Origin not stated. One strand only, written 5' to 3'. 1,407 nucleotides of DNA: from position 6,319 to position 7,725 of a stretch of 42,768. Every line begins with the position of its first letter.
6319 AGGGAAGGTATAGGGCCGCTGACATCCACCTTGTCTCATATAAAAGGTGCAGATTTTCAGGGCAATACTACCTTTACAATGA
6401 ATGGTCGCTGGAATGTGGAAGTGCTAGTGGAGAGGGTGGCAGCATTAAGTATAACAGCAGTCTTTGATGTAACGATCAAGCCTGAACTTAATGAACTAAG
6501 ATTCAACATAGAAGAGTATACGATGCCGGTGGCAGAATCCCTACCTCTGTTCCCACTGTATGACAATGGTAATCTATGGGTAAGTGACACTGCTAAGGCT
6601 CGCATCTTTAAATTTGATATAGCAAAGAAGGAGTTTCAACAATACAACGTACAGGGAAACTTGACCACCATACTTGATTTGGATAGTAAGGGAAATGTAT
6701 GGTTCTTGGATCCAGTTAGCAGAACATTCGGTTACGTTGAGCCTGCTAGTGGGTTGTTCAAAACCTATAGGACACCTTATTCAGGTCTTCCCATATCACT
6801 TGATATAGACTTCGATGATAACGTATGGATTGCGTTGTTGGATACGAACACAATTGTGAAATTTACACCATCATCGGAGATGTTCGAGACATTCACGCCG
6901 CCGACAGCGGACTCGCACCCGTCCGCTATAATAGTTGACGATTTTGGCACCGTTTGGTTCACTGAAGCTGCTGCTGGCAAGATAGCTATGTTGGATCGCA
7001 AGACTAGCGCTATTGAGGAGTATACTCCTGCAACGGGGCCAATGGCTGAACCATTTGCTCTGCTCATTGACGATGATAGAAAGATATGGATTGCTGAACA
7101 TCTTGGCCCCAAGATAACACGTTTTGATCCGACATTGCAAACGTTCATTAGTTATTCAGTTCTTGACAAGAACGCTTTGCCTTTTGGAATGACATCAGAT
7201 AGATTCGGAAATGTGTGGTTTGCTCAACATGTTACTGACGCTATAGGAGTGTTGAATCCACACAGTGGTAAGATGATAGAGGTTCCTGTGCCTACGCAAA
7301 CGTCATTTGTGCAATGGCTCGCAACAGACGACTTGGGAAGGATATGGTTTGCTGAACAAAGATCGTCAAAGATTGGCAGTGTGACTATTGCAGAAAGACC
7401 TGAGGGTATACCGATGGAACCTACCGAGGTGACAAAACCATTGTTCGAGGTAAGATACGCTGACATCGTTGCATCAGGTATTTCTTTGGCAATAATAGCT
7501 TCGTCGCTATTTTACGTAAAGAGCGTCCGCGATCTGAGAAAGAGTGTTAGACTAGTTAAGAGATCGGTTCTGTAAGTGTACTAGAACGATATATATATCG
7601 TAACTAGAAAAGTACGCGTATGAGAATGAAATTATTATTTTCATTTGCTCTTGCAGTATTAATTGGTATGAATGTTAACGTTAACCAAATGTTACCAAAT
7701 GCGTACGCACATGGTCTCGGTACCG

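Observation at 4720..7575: CopC-CopD fused to a seven-bladed Vgb-like beta-propeller, with a second membrane-anchored propeller 2.5 kb downstream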

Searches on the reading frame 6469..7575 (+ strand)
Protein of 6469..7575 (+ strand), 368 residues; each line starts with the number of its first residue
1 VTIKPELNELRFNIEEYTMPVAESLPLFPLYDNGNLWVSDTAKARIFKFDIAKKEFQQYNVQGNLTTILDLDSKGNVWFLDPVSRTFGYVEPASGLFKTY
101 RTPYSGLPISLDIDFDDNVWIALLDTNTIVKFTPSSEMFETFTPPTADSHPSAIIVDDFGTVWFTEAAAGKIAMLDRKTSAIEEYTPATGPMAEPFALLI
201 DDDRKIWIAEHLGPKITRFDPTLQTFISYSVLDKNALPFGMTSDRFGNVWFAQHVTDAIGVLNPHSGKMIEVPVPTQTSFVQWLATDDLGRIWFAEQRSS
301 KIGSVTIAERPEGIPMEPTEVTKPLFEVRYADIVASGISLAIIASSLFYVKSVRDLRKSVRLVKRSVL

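Call 30: search_solved_structures(query=window:6469-7575:+, max_evalue=0.01, show_alignments=2)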
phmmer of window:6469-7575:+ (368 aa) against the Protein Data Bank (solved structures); distinct sequences matched with E-value up to 0.01: 29.
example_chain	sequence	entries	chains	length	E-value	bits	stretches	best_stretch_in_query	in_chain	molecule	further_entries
2qc5_A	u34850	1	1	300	1.7e-30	109.3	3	235-305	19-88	Streptogramin B lactonase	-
2z2n_A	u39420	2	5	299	7.8e-28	100.6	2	14-210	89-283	virginiamycin B lyase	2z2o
2z2p_A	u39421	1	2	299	4e-26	94.9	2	14-210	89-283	Virginiamycin B lyase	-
7zq2_A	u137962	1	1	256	1.7e-23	86.3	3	102-254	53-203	Pizza6-RSH-TSH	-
6f0q_A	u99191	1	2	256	1.7e-21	79.7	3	103-254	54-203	Pizza6-AYW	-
6i3b_A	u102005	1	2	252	6e-21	77.9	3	103-254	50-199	cPizza6-AYW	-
6i3a_A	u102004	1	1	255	1.1e-18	70.4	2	129-254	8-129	v22Pizza6-AYW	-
6i38_A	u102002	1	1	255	1.3e-18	70.2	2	108-254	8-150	nv2Pizza6-AYW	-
6i37_A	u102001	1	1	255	1.6e-18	69.9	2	108-254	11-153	nv1Pizza6-AYW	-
6i39_A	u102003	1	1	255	9.4e-18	67.4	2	118-254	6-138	v31Pizza6-AYW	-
7zpw_A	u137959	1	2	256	1.4e-16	63.6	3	102-217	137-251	Pizza6-TSK-TSH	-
7zqg_A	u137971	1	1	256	2e-16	63.1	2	103-254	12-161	Pizza6-KSH-TSH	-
7zph_A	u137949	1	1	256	2.3e-16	62.9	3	101-176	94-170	Pizza6-TNK-RSH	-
7zpz_A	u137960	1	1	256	6e-16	61.5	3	102-217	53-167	Pizza6-TSR-TSH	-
6f0s_A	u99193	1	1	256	9.7e-16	60.8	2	103-214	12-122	Pizza6-SYW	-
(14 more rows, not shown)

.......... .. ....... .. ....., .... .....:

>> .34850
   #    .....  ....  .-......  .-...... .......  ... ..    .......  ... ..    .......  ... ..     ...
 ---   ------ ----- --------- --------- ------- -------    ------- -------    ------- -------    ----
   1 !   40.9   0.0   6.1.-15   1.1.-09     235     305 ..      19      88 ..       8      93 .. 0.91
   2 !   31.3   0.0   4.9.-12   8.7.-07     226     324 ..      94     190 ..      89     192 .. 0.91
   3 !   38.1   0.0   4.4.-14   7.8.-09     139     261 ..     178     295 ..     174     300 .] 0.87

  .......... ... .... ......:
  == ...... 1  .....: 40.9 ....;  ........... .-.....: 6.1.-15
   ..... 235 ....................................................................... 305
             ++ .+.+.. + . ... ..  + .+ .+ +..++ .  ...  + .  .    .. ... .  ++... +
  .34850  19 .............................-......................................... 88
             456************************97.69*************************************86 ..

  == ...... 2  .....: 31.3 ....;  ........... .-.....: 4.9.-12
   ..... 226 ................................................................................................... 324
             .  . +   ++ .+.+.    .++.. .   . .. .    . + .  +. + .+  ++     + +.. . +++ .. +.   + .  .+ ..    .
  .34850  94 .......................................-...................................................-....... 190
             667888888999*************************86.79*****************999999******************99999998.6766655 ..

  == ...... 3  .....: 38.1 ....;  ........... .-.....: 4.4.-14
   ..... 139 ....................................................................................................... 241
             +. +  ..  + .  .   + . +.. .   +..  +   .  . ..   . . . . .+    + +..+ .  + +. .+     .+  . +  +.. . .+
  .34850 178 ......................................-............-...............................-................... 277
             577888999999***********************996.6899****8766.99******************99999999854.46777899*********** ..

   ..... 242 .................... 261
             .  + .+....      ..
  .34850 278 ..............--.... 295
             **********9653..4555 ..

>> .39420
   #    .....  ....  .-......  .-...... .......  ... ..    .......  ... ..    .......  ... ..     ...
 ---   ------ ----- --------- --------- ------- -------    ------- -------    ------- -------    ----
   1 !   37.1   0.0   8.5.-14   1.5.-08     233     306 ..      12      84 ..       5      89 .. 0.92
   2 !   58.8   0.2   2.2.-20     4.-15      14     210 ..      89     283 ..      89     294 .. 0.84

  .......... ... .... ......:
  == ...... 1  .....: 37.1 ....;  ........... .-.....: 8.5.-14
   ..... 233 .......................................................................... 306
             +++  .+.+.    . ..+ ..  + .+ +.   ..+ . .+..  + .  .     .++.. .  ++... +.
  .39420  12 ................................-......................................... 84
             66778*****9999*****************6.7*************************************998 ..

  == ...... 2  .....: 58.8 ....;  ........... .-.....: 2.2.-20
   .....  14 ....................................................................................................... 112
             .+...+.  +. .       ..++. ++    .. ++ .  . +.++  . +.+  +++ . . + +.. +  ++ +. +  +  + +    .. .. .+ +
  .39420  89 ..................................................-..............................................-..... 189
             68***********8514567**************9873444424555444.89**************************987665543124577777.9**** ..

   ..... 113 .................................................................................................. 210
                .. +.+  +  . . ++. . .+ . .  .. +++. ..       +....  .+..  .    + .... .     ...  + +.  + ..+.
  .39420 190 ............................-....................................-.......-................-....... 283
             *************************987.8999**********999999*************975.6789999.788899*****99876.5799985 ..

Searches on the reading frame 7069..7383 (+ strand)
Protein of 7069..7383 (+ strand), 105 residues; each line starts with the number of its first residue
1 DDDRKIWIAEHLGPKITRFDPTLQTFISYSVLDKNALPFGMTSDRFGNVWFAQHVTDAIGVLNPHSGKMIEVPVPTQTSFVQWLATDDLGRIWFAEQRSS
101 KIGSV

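Call 89: search_solved_structures(query=window:7069-7383:+, max_evalue=0.01, show_alignments=5)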
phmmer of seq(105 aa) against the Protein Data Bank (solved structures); distinct sequences matched with E-value up to 0.01: 16.
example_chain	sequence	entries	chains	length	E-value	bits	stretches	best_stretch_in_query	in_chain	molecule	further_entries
2qc5_A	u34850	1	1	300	1e-30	109.2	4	35-104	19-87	Streptogramin B lactonase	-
2z2n_A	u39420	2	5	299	3.6e-24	88.2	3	33-104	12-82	virginiamycin B lyase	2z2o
2z2p_A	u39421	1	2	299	2.4e-22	82.3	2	33-104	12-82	Virginiamycin B lyase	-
6f0q_A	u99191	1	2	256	2.9e-08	37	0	5-101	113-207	Pizza6-AYW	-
6i3b_A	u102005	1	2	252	3.2e-08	36.9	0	5-101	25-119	cPizza6-AYW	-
6i3a_A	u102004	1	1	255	1.1e-07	35.1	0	5-101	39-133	v22Pizza6-AYW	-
6i38_A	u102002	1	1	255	1.7e-07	34.5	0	5-101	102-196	nv2Pizza6-AYW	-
6i37_A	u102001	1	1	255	1.9e-07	34.4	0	5-101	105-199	nv1Pizza6-AYW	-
6i39_A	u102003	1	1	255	2.6e-07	33.9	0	5-101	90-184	v31Pizza6-AYW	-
7zqg_A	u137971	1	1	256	1.6e-05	28.1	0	5-101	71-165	Pizza6-KSH-TSH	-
7zq2_A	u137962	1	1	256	4.4e-05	26.7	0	5-101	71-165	Pizza6-RSH-TSH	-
6f0s_A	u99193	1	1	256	7.7e-05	26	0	5-101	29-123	Pizza6-SYW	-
7zcj_A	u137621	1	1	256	0.00013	25.2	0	5-101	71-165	Pizza6-TNH-TSH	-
7zph_A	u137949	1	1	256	0.00074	22.8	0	24-101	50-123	Pizza6-TNK-RSH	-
7zpz_A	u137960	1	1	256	0.0011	22.2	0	25-101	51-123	Pizza6-TSR-TSH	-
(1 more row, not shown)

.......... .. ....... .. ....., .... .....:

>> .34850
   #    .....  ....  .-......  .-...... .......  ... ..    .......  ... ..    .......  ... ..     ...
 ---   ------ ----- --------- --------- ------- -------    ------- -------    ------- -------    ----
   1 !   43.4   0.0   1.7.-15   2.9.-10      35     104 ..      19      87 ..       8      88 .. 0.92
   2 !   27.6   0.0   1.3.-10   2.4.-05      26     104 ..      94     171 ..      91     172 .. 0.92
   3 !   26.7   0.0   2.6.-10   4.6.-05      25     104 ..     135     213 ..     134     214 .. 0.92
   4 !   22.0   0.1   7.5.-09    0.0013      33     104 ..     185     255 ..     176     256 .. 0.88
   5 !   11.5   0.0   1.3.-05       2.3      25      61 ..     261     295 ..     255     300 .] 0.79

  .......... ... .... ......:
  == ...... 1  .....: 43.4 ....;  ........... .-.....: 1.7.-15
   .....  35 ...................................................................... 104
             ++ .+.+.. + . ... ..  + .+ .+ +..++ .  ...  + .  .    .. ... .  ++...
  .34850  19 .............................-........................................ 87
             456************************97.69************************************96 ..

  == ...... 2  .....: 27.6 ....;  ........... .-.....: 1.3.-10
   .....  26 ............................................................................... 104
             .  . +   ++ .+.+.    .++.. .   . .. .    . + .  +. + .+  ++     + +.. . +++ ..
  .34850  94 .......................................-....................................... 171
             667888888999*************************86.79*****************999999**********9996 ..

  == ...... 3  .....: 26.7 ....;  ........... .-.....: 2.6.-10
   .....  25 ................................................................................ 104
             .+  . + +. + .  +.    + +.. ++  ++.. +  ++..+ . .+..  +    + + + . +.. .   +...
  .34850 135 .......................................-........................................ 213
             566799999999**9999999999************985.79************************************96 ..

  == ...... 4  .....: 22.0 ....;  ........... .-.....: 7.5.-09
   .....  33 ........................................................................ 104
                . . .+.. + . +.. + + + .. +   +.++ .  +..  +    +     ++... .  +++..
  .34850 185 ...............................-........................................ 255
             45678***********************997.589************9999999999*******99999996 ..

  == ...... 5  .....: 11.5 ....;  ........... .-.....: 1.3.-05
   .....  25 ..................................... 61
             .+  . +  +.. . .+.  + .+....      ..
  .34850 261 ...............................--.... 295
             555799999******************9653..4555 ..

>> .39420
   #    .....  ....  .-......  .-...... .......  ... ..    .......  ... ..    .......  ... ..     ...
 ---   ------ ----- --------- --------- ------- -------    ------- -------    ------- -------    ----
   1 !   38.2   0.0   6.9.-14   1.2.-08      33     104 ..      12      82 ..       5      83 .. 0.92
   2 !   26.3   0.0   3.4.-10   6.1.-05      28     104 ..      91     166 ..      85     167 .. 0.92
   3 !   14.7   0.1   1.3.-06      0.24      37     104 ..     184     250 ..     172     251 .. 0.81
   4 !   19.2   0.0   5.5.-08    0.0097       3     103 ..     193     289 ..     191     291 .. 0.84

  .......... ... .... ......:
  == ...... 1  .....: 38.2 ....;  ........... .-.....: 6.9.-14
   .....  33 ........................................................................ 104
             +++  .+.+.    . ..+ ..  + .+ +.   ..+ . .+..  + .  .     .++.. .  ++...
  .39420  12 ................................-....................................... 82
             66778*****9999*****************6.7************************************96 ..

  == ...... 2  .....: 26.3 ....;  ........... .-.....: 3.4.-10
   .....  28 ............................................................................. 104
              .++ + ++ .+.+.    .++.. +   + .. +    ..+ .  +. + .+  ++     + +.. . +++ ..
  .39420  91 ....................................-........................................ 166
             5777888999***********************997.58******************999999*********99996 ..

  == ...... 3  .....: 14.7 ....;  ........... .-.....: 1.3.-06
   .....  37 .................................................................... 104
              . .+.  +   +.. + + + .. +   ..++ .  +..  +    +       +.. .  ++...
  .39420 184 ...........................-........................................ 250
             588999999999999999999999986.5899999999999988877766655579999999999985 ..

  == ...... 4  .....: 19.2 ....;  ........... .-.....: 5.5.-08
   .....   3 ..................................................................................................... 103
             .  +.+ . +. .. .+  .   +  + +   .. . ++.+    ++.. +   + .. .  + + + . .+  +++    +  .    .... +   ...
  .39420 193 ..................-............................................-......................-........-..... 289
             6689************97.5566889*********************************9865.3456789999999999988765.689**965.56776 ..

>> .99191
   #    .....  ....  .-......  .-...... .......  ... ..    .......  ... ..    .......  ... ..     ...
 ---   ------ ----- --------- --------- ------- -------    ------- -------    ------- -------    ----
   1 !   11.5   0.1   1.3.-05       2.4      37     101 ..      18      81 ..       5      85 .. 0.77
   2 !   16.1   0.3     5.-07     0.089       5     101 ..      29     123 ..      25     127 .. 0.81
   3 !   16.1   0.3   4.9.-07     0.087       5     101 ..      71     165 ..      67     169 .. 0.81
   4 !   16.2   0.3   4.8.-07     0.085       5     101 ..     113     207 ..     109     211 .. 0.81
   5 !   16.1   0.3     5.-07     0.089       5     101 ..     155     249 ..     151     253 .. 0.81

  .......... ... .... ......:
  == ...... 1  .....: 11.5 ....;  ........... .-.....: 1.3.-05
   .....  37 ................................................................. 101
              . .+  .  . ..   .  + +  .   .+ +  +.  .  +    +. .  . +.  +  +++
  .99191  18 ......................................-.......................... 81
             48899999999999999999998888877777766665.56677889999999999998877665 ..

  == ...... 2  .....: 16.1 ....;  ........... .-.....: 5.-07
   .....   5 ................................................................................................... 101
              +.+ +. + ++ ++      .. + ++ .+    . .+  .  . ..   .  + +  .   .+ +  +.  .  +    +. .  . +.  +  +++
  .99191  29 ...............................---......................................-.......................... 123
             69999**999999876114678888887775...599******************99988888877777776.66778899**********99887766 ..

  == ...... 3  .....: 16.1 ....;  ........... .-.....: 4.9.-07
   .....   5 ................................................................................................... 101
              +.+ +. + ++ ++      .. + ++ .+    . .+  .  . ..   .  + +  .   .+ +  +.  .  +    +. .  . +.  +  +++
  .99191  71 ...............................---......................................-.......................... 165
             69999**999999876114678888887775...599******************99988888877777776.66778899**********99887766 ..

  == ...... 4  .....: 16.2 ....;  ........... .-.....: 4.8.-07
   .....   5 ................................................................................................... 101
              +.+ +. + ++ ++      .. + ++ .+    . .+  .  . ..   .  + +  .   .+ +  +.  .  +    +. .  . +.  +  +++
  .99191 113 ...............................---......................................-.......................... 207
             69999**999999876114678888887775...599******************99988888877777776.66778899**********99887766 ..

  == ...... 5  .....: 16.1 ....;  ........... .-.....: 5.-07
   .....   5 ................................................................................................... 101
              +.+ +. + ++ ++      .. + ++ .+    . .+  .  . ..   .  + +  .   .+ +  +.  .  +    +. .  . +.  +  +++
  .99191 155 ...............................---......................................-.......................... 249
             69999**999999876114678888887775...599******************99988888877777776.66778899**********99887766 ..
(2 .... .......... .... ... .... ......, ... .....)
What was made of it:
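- Closest known: Virginiamycin B lyase Vgb. Same: The most conserved residues lie on the face that holds the Vgb active site (calls 30, 89).
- A His at the same W+4 position is part of the repeat motif of PknD-derived Pizza proteins (call 89).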
